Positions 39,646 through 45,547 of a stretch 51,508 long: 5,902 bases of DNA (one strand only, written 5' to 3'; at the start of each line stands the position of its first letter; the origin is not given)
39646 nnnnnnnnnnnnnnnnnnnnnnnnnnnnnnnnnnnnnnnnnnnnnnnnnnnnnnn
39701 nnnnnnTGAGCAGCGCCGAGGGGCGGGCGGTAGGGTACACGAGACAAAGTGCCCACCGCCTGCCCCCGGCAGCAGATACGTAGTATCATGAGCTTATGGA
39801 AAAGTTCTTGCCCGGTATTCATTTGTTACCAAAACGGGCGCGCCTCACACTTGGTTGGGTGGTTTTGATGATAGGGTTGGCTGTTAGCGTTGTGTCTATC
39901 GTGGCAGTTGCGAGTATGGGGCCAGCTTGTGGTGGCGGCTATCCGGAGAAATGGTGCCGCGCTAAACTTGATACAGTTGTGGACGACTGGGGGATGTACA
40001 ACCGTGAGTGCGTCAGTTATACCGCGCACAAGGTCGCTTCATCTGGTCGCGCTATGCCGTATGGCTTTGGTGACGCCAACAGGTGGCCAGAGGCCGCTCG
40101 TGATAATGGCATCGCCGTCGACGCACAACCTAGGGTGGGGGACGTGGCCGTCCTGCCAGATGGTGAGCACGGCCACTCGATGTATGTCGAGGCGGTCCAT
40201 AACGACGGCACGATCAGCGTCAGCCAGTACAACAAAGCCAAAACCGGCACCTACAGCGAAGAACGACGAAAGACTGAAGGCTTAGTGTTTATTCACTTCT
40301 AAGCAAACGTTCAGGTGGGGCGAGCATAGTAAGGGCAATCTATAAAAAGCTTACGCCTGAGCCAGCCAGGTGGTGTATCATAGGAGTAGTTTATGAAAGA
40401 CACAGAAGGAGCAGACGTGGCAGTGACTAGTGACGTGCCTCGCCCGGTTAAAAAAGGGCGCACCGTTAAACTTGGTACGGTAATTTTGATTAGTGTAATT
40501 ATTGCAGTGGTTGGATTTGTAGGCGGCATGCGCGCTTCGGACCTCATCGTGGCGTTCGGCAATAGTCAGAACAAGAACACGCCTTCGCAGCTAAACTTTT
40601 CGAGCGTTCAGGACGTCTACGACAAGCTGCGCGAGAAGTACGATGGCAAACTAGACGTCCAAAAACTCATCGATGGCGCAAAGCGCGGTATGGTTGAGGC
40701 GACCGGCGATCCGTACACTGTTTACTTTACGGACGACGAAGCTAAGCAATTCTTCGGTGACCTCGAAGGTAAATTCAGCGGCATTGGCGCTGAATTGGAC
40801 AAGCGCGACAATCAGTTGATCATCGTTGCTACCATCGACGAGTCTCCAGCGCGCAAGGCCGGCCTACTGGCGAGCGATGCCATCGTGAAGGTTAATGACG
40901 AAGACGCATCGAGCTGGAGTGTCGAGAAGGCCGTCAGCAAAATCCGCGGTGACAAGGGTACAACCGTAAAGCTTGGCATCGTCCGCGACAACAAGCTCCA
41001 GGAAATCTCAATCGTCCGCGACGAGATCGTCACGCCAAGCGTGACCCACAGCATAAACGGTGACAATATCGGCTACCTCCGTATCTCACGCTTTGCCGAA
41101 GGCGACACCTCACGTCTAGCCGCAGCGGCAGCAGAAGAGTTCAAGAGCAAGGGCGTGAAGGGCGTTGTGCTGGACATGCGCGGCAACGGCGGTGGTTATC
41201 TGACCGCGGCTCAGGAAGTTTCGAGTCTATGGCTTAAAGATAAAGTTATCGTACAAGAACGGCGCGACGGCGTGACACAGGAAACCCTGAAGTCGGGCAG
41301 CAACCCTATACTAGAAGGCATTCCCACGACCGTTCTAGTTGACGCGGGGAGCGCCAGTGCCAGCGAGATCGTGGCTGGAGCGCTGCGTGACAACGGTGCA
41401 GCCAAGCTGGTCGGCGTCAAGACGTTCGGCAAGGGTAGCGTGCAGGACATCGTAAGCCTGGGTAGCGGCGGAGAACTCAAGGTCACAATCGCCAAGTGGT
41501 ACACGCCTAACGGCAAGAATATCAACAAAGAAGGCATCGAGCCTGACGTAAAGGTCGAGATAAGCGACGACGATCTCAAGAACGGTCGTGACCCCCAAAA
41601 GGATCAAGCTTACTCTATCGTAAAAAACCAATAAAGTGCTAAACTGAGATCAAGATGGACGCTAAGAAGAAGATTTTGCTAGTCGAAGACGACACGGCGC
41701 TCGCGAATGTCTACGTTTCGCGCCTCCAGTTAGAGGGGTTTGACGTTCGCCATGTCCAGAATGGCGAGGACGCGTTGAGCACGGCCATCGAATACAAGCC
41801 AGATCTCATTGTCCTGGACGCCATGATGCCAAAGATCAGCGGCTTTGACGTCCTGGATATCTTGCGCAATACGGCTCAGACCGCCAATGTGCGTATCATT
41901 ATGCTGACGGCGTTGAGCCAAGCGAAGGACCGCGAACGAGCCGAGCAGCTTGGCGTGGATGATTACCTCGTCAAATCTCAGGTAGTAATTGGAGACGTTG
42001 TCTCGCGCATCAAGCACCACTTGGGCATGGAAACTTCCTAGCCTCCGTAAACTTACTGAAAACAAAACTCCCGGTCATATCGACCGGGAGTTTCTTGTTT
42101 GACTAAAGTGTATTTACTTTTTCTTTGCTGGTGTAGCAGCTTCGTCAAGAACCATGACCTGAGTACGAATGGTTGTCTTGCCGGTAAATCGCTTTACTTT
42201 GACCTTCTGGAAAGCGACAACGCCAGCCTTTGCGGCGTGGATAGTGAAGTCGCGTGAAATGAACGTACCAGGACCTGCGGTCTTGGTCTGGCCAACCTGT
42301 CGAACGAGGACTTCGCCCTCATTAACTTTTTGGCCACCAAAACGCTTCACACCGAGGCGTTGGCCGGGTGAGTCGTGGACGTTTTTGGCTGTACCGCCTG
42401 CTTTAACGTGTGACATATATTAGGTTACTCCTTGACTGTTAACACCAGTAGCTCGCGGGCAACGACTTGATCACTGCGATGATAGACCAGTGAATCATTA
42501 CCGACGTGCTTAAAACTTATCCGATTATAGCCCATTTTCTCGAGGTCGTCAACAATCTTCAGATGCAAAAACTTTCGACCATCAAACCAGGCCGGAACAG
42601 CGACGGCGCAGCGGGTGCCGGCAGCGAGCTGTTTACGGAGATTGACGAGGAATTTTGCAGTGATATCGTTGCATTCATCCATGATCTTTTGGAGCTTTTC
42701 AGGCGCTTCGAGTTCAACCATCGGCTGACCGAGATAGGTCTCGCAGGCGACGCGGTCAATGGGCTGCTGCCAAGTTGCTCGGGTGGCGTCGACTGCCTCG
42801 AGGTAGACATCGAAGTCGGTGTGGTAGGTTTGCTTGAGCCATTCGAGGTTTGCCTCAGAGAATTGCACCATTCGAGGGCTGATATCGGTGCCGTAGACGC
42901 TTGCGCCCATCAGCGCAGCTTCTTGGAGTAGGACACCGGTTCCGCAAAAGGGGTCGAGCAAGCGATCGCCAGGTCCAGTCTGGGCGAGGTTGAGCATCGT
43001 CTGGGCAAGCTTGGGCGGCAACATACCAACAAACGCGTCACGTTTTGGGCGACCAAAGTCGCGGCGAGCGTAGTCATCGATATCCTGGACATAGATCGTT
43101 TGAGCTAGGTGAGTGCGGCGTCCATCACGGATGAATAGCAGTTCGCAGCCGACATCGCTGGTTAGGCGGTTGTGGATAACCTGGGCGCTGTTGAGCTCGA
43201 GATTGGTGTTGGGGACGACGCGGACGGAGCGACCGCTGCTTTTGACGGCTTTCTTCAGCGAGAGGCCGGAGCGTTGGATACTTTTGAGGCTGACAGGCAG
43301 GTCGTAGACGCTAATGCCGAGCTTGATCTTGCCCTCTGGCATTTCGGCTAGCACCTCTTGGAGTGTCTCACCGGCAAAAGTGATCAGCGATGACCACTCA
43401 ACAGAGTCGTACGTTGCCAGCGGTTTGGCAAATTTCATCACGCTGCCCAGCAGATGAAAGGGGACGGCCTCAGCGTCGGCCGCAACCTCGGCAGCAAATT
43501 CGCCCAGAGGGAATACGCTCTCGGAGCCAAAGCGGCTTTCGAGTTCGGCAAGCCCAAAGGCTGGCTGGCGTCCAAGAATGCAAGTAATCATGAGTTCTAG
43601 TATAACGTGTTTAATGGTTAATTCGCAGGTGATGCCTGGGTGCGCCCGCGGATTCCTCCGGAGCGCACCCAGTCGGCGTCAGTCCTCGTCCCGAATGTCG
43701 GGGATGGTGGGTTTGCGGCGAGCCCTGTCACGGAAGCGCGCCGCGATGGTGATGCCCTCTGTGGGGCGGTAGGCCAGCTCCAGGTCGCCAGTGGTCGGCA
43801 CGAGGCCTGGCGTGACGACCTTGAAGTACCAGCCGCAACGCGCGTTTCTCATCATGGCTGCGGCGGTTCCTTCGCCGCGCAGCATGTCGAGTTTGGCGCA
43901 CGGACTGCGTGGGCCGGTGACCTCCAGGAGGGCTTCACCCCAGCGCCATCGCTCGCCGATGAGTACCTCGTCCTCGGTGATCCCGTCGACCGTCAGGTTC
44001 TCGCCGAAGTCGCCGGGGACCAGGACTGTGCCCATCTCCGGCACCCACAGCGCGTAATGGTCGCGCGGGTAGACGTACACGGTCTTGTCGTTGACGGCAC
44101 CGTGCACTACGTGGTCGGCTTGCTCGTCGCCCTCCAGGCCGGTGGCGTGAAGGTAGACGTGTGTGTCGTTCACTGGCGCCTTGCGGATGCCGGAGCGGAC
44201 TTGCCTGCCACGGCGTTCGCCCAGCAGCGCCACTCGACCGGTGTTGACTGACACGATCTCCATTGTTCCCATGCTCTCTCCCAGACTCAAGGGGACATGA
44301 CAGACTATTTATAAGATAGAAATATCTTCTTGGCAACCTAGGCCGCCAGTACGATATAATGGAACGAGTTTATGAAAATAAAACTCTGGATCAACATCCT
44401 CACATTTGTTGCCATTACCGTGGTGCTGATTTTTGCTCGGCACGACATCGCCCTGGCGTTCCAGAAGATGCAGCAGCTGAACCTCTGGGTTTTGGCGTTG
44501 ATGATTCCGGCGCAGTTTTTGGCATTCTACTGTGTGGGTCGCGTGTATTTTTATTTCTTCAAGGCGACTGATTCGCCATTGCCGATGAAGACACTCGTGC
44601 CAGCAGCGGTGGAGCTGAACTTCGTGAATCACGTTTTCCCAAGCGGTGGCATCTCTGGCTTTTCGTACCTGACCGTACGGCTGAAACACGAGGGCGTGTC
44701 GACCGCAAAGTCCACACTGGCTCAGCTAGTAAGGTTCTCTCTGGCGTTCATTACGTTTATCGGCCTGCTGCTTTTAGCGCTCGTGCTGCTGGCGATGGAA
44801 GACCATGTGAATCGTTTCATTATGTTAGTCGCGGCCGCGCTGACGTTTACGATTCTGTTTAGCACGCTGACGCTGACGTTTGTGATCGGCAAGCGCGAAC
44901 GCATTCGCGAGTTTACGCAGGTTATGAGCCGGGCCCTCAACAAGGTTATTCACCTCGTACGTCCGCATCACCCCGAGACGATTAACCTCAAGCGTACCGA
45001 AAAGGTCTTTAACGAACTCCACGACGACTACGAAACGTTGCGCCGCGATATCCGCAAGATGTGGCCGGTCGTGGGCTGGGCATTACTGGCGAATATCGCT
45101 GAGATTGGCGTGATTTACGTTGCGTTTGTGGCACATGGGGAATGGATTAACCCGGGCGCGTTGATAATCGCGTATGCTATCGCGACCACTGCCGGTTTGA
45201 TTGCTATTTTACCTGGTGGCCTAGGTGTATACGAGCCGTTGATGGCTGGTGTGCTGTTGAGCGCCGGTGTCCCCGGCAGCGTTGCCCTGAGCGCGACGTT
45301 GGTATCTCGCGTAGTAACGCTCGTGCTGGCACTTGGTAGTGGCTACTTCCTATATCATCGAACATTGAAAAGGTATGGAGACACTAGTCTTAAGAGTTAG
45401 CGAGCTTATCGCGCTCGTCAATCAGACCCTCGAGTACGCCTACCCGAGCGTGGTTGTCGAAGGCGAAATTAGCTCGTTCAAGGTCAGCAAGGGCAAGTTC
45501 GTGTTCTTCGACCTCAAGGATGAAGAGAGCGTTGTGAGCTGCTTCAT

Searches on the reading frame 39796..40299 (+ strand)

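Call 89: search_protein_families(library=pfam, proteins=[window:39796-40299:+], max_evalue=0.001)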
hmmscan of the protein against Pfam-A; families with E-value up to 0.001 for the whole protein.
window:39796-40299:+ (168 aa): 1 family
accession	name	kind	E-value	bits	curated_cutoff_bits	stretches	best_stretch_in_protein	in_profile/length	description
PF05257.22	CHAP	-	2.9e-13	50.5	26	1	63-146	2-81/81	CHAP domain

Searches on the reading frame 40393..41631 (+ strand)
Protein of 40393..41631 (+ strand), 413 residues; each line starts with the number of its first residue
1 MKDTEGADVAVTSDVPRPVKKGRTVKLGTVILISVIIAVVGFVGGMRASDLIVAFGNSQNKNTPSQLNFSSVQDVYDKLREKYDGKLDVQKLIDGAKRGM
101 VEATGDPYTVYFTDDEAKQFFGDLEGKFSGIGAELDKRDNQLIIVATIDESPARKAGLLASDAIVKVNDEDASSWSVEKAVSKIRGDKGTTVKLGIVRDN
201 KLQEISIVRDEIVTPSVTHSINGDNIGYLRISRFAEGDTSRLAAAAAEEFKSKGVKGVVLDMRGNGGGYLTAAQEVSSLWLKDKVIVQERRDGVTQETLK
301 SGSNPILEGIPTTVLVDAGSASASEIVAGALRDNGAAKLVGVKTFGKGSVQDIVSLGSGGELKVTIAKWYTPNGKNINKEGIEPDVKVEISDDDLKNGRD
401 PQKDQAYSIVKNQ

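Call 89: search_protein_families(library=pfam, proteins=[window:40393-41631:+], max_evalue=0.001)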
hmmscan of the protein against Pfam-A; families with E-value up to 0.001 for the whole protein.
window:40393-41631:+ (413 aa): 5 families
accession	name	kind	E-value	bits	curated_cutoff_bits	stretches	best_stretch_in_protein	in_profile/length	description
PF03572.23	Peptidase_S41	-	4e-51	173.3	24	1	225-388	1-165/165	Peptidase family S41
PF13180.12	PDZ_2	-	2.4e-11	44.2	27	1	130-207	2-78/80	PDZ domain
PF22694.1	CtpB_N-like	-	7.4e-10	39.6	27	1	59-113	28-82/85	Activating protease CtpB N-terminal domain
PF00595.29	PDZ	-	1.3e-08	35.6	23.2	1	129-196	10-80/81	PDZ domain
PF17820.7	PDZ_6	-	6.1e-08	32.7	27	1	146-198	3-54/54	PDZ domain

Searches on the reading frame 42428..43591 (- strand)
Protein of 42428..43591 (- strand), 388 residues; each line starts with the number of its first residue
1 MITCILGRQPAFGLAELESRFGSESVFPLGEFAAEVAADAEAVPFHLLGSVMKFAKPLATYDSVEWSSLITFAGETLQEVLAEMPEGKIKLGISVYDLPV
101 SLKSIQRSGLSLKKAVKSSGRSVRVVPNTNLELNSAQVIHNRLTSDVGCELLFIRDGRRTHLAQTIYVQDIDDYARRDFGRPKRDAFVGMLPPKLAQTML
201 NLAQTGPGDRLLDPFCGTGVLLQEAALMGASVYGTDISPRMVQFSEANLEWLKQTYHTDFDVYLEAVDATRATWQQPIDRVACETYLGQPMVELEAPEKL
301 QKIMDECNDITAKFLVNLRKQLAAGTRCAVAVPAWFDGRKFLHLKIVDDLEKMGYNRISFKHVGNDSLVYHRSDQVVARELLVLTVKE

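Call 89: search_protein_families(library=pfam, proteins=[window:42428-43591:-], max_evalue=0.001)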
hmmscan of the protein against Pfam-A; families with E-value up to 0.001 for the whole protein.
window:42428-43591:- (388 aa): 6 families
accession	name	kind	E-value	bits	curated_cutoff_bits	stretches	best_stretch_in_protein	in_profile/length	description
PF01170.24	UPF0020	-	5.2e-14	52.8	22.3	1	187-284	7-128/197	RMKL-like, methyltransferase domain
PF13847.12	Methyltransf_31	-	7.7e-09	35.8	27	1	208-334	4-113/145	Methyltransferase domain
PF01555.25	N6_N4_Mtase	-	5.5e-07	30.2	26.7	1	185-243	160-217/221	DNA methylase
PF13649.12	Methyltransf_25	-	1.3e-05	26.2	27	1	212-283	2-70/97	Methyltransferase domain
PF08241.18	Methyltransf_11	-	0.00026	22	21.2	1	213-253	2-42/95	Methyltransferase domain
PF08242.18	Methyltransf_12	-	0.00088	20.4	30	0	216-253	5-44/98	Methyltransferase domain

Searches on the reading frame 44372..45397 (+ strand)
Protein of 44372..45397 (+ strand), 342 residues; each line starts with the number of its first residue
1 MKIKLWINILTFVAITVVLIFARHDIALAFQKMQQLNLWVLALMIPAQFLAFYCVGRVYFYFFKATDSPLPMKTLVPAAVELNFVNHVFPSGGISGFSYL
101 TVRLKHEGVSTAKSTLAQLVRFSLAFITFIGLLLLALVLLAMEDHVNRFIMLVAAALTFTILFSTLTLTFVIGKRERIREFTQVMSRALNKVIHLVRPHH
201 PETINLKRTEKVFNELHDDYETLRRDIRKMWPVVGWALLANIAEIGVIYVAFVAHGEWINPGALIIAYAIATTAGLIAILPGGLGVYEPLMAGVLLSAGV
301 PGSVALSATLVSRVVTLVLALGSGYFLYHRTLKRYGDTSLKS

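Call 89: search_protein_families(library=pfam, proteins=[window:44372-45397:+], max_evalue=0.001)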
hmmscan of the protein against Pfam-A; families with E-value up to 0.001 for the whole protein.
window:44372-45397:+ (342 aa): 1 family
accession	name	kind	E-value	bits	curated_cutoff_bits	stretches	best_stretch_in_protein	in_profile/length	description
PF03706.18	LPG_synthase_TM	-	1e-30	107.7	33.4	1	11-321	6-299/302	Lysylphosphatidylglycerol synthase TM region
